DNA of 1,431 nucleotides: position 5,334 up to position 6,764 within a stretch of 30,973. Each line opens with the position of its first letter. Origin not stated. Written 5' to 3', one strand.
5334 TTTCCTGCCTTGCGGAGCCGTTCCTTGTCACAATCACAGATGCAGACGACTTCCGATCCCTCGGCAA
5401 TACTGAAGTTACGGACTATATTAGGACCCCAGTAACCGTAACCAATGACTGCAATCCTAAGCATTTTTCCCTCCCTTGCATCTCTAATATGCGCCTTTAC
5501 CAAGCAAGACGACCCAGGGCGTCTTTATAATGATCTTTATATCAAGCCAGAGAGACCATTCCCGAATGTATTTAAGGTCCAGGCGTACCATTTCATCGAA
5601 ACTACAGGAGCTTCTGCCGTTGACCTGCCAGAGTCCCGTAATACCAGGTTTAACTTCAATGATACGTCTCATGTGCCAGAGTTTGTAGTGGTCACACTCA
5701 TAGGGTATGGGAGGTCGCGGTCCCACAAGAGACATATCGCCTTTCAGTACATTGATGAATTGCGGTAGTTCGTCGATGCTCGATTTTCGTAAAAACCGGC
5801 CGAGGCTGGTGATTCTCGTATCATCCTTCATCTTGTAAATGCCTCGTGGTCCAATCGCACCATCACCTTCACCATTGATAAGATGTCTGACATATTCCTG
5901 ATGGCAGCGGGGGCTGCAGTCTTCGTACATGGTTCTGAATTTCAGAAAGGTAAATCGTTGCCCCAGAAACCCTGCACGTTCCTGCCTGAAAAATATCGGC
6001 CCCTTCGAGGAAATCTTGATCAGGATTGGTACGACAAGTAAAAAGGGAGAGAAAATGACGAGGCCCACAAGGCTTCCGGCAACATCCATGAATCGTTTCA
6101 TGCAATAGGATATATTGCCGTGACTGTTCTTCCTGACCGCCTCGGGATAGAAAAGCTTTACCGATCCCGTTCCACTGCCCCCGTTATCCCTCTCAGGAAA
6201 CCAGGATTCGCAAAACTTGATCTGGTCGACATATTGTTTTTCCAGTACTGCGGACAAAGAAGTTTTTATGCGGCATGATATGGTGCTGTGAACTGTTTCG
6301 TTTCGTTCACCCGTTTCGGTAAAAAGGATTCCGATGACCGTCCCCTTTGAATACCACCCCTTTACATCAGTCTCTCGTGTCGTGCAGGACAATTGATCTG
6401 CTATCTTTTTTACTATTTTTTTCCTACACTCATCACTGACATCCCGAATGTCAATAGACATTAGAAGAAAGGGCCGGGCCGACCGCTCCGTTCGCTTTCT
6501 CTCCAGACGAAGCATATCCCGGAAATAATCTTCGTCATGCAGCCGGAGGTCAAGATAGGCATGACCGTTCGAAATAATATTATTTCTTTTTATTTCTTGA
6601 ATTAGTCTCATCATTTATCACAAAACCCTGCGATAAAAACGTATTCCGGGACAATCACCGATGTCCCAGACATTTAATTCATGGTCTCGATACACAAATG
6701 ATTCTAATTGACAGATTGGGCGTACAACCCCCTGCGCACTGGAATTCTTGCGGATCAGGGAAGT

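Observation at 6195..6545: Priming glycosyltransferase with a degenerate GGDEF-like domain that keeps the RxxD I-site: candidate c-di-GMP gate on EPS initiation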

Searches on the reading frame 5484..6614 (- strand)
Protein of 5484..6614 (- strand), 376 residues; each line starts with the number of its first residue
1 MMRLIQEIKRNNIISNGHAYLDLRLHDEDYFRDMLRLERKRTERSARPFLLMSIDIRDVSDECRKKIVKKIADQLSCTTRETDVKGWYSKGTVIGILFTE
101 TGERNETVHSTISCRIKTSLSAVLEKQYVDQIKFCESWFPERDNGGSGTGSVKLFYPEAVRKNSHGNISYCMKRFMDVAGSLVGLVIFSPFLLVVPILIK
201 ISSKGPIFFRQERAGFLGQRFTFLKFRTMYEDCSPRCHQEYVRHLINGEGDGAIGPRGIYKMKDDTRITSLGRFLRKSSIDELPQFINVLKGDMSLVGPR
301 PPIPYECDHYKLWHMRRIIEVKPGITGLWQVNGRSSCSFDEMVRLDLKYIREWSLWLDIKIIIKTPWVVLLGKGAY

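Call 3: search_protein_families(library=pfam, proteins=[window:5484-6614:-], max_evalue=10)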
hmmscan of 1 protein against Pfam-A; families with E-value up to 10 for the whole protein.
window:5484-6614:- (376 aa): 1 family
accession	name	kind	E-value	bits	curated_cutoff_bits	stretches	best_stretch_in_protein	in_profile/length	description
PF02397.22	Bac_transf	-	3.9e-67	225.7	27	1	173-370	1-178/179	Bacterial sugar transferase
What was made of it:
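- On Monotopic phosphoglycosyl transferases (PF02397): 225.7 bits against a cut-off of 27 (call 3).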

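Call 4: search_protein_families(library=ncbifam, proteins=[window:5484-6614:-], max_evalue=10)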
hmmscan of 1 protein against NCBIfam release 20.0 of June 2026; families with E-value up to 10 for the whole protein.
window:5484-6614:- (376 aa): 12 families
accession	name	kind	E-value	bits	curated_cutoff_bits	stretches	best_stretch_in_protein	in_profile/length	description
TIGR03025.1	EPS_sugtrans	subfamily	5.5e-87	292.8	295.55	1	160-376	245-445/445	exopolysaccharide biosynthesis polyprenyl glycosylphosphotransferase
TIGR03023.1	WcaJ_sugtrans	equivalog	4e-74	250.5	410.75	1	160-376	250-453/453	undecaprenyl-phosphate glucose phosphotransferase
TIGR03022.1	WbaP_sugtrans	subfamily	1.7e-72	245.1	403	1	160-376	246-456/456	undecaprenyl-phosphate galactose phosphotransferase WbaP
NF041877.1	EPS_EpsZ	equivalog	1.2e-65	222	800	1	170-375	263-458/459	exopolysaccharide biosynthesis polyisoprenyl-phosphate hexose-1-phosphate transferase EpsZ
NF052601.1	undeca_RfbP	equivalog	2.3e-62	210.5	330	1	168-374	40-242/244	undecaprenyl-phosphate galactose phosphotransferase family protein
TIGR03013.1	EpsB_2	subfamily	9.7e-47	160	393.35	2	260-375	322-442/443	TIGR03013 family XrtA/PEP-CTERM system glycosyltransferase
NF007518.0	PRK10124.1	equivalog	1e-43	149.8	684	2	262-376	343-464/464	undecaprenyl-phosphate glucose phosphotransferase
NF011751.0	PRK15204.1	equivalog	2.8e-43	148.2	907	1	164-376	271-476/476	undecaprenyl-phosphate galactose phosphotransferase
NF050817.1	PolSacchBiosHfsE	equivalog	5e-35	121.1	750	1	171-366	270-456/467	polysaccharide biosynthesis protein HfsE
NF045514.1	glycotran_HepC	equivalog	4.4e-24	85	140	1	165-301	109-211/220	heterocyst development glycosyltransferase HepC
NF050064.1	BlResRespRegCbrR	equivalog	0.11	11.4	600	1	3-119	248-363/415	bile resistance response regulator CbrR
NF038266.1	diguan_SiaD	equivalog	0.14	11.5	290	1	29-122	106-202/252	biofilm regulation diguanylate cyclase SiaD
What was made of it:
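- On TIGR03013 (EpsB_2) XrtA/PEP-CTERM system glycosyltransferase: 160 bits against a cut-off of 393 (call 4).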

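Call 9: find_homologous_proteins(query=window:5487-6614:-, max_evalue=1e-20)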
Query window:5487-6614:- (376 aa): 7999 proteins with E <= 1e-20 among 8000 candidates; the best 120 are listed.
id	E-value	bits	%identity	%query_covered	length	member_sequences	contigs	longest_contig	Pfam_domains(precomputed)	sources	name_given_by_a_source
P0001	2.1e-257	871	100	100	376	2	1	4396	PF02397.23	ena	-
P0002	5.2e-223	758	86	100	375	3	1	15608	PF02397.23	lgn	-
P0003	3.0e-184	630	74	100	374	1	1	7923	PF02397.23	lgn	-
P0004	4.6e-145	502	57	99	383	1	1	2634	PF02397.23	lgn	-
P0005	8.7e-145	501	58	98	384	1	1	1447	PF02397.23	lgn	-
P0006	5.1e-140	485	57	99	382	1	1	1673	PF02397.23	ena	-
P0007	1.6e-138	480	55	99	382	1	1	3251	PF02397.23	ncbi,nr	ncbi:MAG: exopolysaccharide biosynthesis polyprenyl glycosylphosphotransferase [Thermodesulfobacteri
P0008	9.4e-138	477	56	99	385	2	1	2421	PF02397.23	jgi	jgi:lipopolysaccharide/colanic/teichoic acid biosynthesis glycosyltransferase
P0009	9.6e-138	477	56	99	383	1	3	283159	PF02397.23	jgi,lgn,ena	-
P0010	6.8e-137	475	59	94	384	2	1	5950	PF02397.23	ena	-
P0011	1.7e-135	470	55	99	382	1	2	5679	PF02397.23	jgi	jgi:lipopolysaccharide/colanic/teichoic acid biosynthesis glycosyltransferase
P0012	4.1e-135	469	55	99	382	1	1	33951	PF02397.23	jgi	-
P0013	6.3e-135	468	56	100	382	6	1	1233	PF02397.23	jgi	-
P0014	8.2e-135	468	55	99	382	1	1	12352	PF02397.23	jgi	-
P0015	4.2e-134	465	54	98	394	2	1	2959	PF02397.23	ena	-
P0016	9.8e-134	464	55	99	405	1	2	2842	PF02397.23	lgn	-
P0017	4.8e-132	459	55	100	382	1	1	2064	PF02397.23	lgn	-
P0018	1.7e-131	457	54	99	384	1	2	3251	PF02397.23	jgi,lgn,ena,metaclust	metaclust:\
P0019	7.8e-131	455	56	97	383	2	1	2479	PF02397.23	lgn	-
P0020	3.1e-130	453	53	97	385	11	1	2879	PF02397.23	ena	-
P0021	1.1e-129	451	54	100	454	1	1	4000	PF02397.23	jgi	jgi:lipopolysaccharide/colanic/teichoic acid biosynthesis glycosyltransferase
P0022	2.6e-129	450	54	100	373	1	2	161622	PF02397.23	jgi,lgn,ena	-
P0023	4.2e-129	449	53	99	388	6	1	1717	PF02397.23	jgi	-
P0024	4.4e-129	449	55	98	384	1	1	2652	PF02397.23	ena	-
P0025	1.5e-128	447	56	98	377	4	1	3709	PF02397.23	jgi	jgi:exopolysaccharide biosynthesis polyprenyl glycosylphosphotransferase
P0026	2.1e-128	447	54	97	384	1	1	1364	PF02397.23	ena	-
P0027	2.2e-128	447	57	94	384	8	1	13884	PF02397.23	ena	-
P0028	2.2e-128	447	54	98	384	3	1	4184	PF02397.23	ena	-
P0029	4.4e-128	446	55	100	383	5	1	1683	PF02397.23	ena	-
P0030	5.4e-128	445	55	98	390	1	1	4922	PF02397.23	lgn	-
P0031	1.6e-127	444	55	94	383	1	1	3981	PF02397.23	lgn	-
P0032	6.4e-127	442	54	100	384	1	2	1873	PF02397.23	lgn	-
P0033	6.8e-127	442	56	94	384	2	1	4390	PF02397.23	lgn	-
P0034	1.2e-126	441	57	86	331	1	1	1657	PF02397.23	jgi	jgi:lipopolysaccharide/colanic/teichoic acid biosynthesis glycosyltransferase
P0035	1.4e-125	437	54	98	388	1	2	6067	PF02397.23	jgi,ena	-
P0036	4.0e-125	436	50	98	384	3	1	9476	PF02397.23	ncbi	-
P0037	5.6e-125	435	55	94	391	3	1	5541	PF02397.23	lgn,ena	-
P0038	7.2e-125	435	53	99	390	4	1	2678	PF02397.23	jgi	jgi:lipopolysaccharide/colanic/teichoic acid biosynthesis glycosyltransferase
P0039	1.9e-124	434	56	94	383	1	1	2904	PF02397.23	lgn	-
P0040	2.3e-124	433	52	99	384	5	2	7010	PF02397.23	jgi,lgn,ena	-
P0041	2.4e-124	433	54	94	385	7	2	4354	PF02397.23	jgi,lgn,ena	-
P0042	4.4e-123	429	52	99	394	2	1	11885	PF02397.23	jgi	-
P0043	1.1e-122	428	51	100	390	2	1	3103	PF02397.23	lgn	-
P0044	1.3e-122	428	54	94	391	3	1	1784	PF02397.23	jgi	jgi:lipopolysaccharide/colanic/teichoic acid biosynthesis glycosyltransferase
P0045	3.9e-122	426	52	90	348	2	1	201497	PF02397.23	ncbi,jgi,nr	ncbi:MAG TPA: sugar transferase [Syntrophales bacterium]|nr:sugar transferase [Syntrophales bacteriu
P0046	5.3e-122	426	53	98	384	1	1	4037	PF02397.23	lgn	-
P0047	5.5e-122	426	54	94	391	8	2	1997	PF02397.23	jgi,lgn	jgi:lipopolysaccharide/colanic/teichoic acid biosynthesis glycosyltransferase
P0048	8.4e-122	425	54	94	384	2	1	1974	PF02397.23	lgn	-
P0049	4.8e-121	422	55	94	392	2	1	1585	PF02397.23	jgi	-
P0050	1.1e-120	421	56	93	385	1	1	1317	PF02397.23,PF00990.27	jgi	jgi:lipopolysaccharide/colanic/teichoic acid biosynthesis glycosyltransferase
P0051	2.0e-120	420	54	94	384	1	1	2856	PF02397.23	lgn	-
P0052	7.9e-120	418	54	94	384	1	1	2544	PF02397.23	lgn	-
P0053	9.5e-120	418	55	94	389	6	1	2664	PF02397.23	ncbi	-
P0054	1.0e-119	418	54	94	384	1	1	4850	PF02397.23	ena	-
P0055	1.3e-119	418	51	98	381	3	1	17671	PF02397.23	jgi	-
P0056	1.4e-119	418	51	100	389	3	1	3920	PF02397.23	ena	-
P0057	1.7e-119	417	51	95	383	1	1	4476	PF02397.23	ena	-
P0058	3.1e-119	417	52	94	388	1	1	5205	PF02397.23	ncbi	-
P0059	3.8e-119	416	54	94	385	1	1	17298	PF02397.23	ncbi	-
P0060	4.5e-119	416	55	91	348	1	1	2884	PF02397.23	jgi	jgi:exopolysaccharide biosynthesis polyprenyl glycosylphosphotransferase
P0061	5.5e-119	416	54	94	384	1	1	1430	PF02397.23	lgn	-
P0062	6.4e-119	415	54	94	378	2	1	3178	PF02397.23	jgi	jgi:lipopolysaccharide/colanic/teichoic acid biosynthesis glycosyltransferase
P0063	7.2e-119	415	50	100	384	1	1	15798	PF02397.23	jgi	-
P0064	8.0e-119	415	54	93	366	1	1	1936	PF02397.23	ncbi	-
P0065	1.1e-118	415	54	94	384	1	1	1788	PF02397.23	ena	-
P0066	1.9e-118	414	50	93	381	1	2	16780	PF02397.23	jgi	jgi:lipopolysaccharide/colanic/teichoic acid biosynthesis glycosyltransferase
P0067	3.5e-118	413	52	100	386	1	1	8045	PF02397.23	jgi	-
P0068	3.8e-118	413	53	98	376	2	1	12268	PF02397.23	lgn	-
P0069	3.8e-118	413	54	94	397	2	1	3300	PF02397.23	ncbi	ncbi:MAG: sugar transferase [Candidatus Scalindua sp.]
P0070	3.9e-118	413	55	94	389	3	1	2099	PF02397.23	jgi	jgi:lipopolysaccharide/colanic/teichoic acid biosynthesis glycosyltransferase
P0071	6.1e-118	412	53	94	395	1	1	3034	PF02397.23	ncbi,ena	-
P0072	6.4e-118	412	53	94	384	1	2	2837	PF02397.23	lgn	-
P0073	7.3e-118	412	51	97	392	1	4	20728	PF02397.23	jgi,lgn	jgi:exopolysaccharide biosynthesis polyprenyl glycosylphosphotransferase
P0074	8.9e-118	412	51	98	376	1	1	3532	PF02397.23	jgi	jgi:exopolysaccharide biosynthesis polyprenyl glycosylphosphotransferase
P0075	1.0e-117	412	44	98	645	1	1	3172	PF02397.23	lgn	-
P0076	2.0e-117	411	54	94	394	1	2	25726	PF02397.23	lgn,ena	-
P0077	2.8e-117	410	53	94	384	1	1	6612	PF02397.23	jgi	-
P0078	3.2e-117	410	52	98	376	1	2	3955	PF02397.23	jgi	jgi:lipopolysaccharide/colanic/teichoic acid biosynthesis glycosyltransferase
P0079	3.3e-117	410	52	98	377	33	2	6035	PF02397.23,PF00990.27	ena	-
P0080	3.8e-117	410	53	94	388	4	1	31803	PF02397.23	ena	-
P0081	5.7e-117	409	53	94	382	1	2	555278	PF02397.23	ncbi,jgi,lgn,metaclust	jgi:lipopolysaccharide/colanic/teichoic acid biosynthesis glycosyltransferase|metaclust:\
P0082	8.1e-117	409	53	94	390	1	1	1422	PF02397.23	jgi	jgi:exopolysaccharide biosynthesis polyprenyl glycosylphosphotransferase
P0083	1.5e-116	408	52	94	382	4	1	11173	PF02397.23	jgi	jgi:exopolysaccharide biosynthesis polyprenyl glycosylphosphotransferase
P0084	1.7e-116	408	53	94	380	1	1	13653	PF02397.23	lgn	-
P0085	3.1e-116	407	52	94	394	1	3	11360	PF02397.23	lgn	-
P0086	3.2e-116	407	52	94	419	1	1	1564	PF02397.23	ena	-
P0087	3.9e-116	406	51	100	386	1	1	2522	PF02397.23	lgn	-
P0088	4.2e-116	406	50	100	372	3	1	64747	PF02397.23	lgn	-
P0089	5.0e-116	406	52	93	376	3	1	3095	PF02397.23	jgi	-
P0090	5.6e-116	406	51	94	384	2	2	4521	PF02397.23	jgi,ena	-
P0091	6.2e-116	406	51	93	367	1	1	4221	PF02397.23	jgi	jgi:exopolysaccharide biosynthesis polyprenyl glycosylphosphotransferase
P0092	7.6e-116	405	51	94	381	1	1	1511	PF02397.23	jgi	jgi:lipopolysaccharide/colanic/teichoic acid biosynthesis glycosyltransferase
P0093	1.1e-115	405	52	94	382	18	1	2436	PF02397.23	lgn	-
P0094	1.2e-115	405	52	94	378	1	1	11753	PF02397.23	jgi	jgi:lipopolysaccharide/colanic/teichoic acid biosynthesis glycosyltransferase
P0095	1.7e-115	404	53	94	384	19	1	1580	PF02397.23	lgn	-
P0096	1.7e-115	404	51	100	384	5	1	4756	PF02397.23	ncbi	-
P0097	2.1e-115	404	54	94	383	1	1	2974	PF02397.23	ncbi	-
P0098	2.1e-115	404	53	94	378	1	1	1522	PF02397.23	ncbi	-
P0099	2.2e-115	404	51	98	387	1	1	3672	PF02397.23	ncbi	-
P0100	2.3e-115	404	51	94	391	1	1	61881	PF02397.23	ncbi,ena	-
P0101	3.2e-115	403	52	96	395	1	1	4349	PF02397.23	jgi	jgi:exopolysaccharide biosynthesis polyprenyl glycosylphosphotransferase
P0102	3.2e-115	403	51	100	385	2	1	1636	PF02397.23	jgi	jgi:exopolysaccharide biosynthesis polyprenyl glycosylphosphotransferase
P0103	4.6e-115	403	52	96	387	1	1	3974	PF02397.23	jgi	jgi:lipopolysaccharide/colanic/teichoic acid biosynthesis glycosyltransferase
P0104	4.7e-115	403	50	93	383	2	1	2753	PF02397.23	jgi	jgi:lipopolysaccharide/colanic/teichoic acid biosynthesis glycosyltransferase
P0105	5.9e-115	402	52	97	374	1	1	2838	PF02397.23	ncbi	-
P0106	6.3e-115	402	51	94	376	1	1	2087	PF02397.23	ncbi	-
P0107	8.9e-115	402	53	93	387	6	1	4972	PF02397.23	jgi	jgi:exopolysaccharide biosynthesis polyprenyl glycosylphosphotransferase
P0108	9.6e-115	402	51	94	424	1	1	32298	PF02397.23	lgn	-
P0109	1.0e-114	402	51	97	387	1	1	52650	PF02397.23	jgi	jgi:lipopolysaccharide/colanic/teichoic acid biosynthesis glycosyltransferase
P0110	1.2e-114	401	52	94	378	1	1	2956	PF02397.23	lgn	-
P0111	1.3e-114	401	52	97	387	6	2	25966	PF02397.23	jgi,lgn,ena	-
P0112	1.4e-114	401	52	94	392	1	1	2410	PF02397.23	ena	-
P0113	1.7e-114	401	51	93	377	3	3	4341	PF02397.23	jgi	jgi:lipopolysaccharide/colanic/teichoic acid biosynthesis glycosyltransferase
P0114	1.8e-114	401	53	93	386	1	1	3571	PF02397.23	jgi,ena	-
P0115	2.5e-114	400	54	93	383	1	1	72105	PF02397.23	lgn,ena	-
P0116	2.5e-114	400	51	97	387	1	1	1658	PF02397.23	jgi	-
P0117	2.7e-114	400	51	98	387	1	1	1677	PF02397.23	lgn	-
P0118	2.7e-114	400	51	93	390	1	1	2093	PF02397.23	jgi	jgi:lipopolysaccharide/colanic/teichoic acid biosynthesis glycosyltransferase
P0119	3.2e-114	400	50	95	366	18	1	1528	PF02397.23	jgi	jgi:exopolysaccharide biosynthesis polyprenyl glycosylphosphotransferase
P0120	3.7e-114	400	51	95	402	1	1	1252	PF02397.23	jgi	jgi:lipopolysaccharide/colanic/teichoic acid biosynthesis glycosyltransferase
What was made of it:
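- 5484..6614 (-): Whole gene: 376-aa protein made of a GGDEF-like N-domain and a small monotopic phosphoglycosyl transferase (stop codon 5484-5486). More than 120 full-length homologues have the same architecture at 93-100% coverage (call 9).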

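Call 41: predict_structure(alignment_id=A2)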
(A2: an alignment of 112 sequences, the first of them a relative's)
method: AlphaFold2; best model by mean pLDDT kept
length: 376 residues; sequences in the alignment: 112
mean_pLDDT: 81.5   pTM: 0.69
mean pLDDT of the five models: 81.5, 76.2, 75.7, 75.0, 75.0
residues with pLDDT >= 90: 157; 70-90: 149; 50-70: 37; < 50: 33
segments of 3 or more residues with pLDDT < 50: 1-3, 6-20, 144-150, 251-256
pLDDT, mean of each block of 10 residues (from residue 1): 47 43 79 88 83 94 91 93 88 91 77 93 93 88 49 59 62 95 95 92 86 86 85 79 78 48 77 83 94 94 85 78 91 81 90 93 91 77
secondary structure, 60 per line:
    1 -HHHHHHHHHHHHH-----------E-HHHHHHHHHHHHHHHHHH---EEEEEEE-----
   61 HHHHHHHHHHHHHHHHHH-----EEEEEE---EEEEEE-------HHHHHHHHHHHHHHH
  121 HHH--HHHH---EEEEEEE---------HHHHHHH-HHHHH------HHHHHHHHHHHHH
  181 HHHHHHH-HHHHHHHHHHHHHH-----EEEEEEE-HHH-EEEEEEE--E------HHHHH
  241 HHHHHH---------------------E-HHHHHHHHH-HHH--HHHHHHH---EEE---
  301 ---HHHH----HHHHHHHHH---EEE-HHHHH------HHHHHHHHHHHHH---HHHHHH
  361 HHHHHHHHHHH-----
elements in order: H2-14 H28-45 E49-55 H61-78 E84-89 E93-98 H106-123 H126-129 E133-139 H149-155 H157-161 H168-187 H189-202 E208-214 E220-226 H236-246 H270-278 H285-291 E295-297 H304-307 H312-320 E324-326 H328-332 H339-351 H355-371
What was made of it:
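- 5484..6614 (-): The full-length AlphaFold2 model has pLDDT 81.5 (call 41).
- On Monotopic phosphoglycosyl transferases (PF02397): Helix-break-helix at 168-187 and 189-202 in the model (call 41).
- The inter-domain arrangement is not confidently modelled (call 41).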

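Call 63: find_encoding_contigs(protein=P0081, flank=10000, max_places=2)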
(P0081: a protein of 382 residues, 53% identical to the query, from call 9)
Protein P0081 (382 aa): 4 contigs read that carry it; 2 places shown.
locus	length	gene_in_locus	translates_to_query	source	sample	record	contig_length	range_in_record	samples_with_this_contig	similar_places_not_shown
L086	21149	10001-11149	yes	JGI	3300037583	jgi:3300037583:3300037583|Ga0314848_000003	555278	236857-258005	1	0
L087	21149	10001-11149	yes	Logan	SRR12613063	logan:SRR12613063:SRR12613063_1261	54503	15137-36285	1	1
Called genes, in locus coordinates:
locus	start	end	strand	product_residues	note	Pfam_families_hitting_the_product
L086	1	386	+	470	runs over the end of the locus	PF00072:Response_reg, PF00158:Sigma54_activat, PF14532:Sigma54_activ_2, PF07724:AAA_2 (weak), PF07728:AAA_5, PF25601:AAA_lid_14, PF02954:HTH_8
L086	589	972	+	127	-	-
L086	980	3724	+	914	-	-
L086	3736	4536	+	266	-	PF02563:Poly_export, PF22461:SLBB_2 (weak), PF10531:SLBB, PF22461:SLBB_2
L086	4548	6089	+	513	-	PF02706:Wzz (weak), PF13807:GNVR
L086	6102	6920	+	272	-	PF01656:CbiA, PF10609:ParA, PF13614:AAA_31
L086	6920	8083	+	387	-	PF25199:nSTAND_NTPase5 (faint), PF13191:AAA_16 (weak), PF07728:AAA_5 (faint), PF13173:AAA_14 (weak), PF13401:AAA_22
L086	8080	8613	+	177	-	PF02357:NusG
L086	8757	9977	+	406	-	PF10082:BBP2_2 (faint), PF13505:OMP_b-brl (faint)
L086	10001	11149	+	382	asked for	PF02397:Bac_transf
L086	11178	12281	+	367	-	PF01408:GFO_IDH_MocA, PF02894:GFO_IDH_MocA_C, PF22725:GFO_IDH_MocA_C3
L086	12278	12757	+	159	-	PF25084:LbH_EIF2B (weak), PF25087:GMPPB_C, PF14602:Hexapep_2 (faint), PF00132:Hexapep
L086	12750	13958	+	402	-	PF01041:DegT_DnrJ_EryC1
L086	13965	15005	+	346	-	PF02388:FemAB (weak), PF13480:Acetyltransf_6, PF02388:FemAB (weak)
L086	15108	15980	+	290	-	-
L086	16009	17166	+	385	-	PF13439:Glyco_transf_4, PF13477:Glyco_trans_4_2 (weak), PF13579:Glyco_trans_4_4, PF00534:Glycos_transf_1, PF13692:Glyco_trans_1_4, PF13524:Glyco_trans_1_2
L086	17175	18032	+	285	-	PF01522:Polysacc_deac_1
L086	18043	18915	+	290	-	PF00535:Glycos_transf_2, PF13641:Glyco_tranf_2_3 (weak)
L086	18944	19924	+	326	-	PF00535:Glycos_transf_2, PF13641:Glyco_tranf_2_3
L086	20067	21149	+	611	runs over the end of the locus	PF13522:GATase_6, PF13537:GATase_7, PF00733:Asn_synthase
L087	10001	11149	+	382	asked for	PF02397:Bac_transf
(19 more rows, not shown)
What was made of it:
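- On XrtA/PEP-CTERM exopolysaccharide locus: The same synteny with a PrsR-like regulator is seen in L086 (call 63).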
